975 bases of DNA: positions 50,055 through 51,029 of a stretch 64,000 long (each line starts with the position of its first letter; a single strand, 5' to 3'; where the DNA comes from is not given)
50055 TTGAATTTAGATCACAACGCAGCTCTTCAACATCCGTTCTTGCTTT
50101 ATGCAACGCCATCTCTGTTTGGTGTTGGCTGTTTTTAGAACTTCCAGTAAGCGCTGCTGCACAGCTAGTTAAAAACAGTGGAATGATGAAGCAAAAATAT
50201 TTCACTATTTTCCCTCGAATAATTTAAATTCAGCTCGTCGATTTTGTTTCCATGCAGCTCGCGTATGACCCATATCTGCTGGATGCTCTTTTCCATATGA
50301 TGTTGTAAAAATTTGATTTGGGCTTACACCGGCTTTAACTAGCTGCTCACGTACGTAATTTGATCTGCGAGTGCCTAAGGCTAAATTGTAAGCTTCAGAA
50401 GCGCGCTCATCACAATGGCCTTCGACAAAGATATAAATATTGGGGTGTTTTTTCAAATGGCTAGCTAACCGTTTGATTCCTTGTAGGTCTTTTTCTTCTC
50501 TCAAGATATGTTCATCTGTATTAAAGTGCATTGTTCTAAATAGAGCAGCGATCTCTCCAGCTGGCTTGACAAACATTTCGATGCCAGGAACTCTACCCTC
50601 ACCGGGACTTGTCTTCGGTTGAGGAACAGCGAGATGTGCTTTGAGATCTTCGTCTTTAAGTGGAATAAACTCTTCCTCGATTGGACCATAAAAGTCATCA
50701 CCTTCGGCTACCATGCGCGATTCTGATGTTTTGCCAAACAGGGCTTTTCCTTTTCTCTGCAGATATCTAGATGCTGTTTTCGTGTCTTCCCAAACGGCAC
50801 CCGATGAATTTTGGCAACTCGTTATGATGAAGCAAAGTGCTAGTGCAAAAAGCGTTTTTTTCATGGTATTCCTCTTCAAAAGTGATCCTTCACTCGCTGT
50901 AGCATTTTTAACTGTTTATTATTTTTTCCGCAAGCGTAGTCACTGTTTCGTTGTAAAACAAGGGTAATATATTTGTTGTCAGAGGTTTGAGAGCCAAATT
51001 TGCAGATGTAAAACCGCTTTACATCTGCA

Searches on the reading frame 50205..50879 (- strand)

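Call 11: search_protein_families(library=ncbifam, proteins=[window:50205-50879:-])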
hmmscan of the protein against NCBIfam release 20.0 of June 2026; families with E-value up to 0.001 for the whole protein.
window:50205-50879:- (224 aa): 28 families (the best 25 are shown)
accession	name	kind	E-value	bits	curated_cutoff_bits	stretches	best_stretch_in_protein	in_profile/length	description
TIGR02802.1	Pal_lipo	equivalog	9.6e-31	106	125.35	1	117-219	2-103/104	peptidoglycan-associated lipoprotein Pal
NF008067.1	PRK10802.1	equivalog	4.5e-22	78.7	261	1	133-216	84-167/171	peptidoglycan-associated lipoprotein Pal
NF053613.1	OMP_toxin_LptF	equivalog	3.2e-19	69.6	400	1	116-218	142-243/256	lipotoxin F family OmpA-related lipoprotein LptF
NF053611.1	YiaD_Gzip_OmpA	equivalog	4.7e-19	68.9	175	1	117-219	104-205/206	YiaD family glycine zipper/OmpA-like lipoprotein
NF033763.1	exchanger_TraB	exception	4.2e-17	61.3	700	1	65-220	341-497/522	outer membrane exchange protein TraB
NF053585.1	OMP_LP_YfiB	equivalog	1.2e-15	57.8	128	1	117-216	58-156/163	outer membrane lipoprotein YfiB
NF053612.1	anchor_PA1041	equivalog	6.8e-14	52.4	250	1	116-220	132-235/236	PA1041 family peptidoglycan-binding anchor lipoprotein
NF045787.1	OmpABordt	equivalog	6.8e-13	48.7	200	1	134-219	103-188/194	outer membrane protein OmpA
TIGR03789.1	pdsO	hypoth_equivalog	1.4e-12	47.9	152.2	1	113-216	137-239/243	sortase-associated OmpA-like protein PdsO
NF053607.1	CHU_0125_OmpA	equivalog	1.5e-12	46.9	620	1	135-222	550-638/639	CHU_0125 family OmpA-like outer membrane integrity protein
NF052230.1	T9SS_PorE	exception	4.2e-12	45.1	600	1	110-203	510-602/648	PorE family type IX secretion system protein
NF006285.1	PRK08457.1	equivalog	5e-09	36.3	250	1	115-220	122-230/253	flagellar motor protein MotB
NF006543.0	PRK09039.1-2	equivalog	5.6e-09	36.3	305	1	135-220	258-347/350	peptidoglycan -binding protein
NF007804.1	PRK10510.1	equivalog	1.6e-08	34.2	307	1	138-220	134-216/219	OmpA family lipoprotein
NF007424.1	PRK09967.1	equivalog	1.4e-07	31.7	155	1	113-216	50-153/160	OmpA family protein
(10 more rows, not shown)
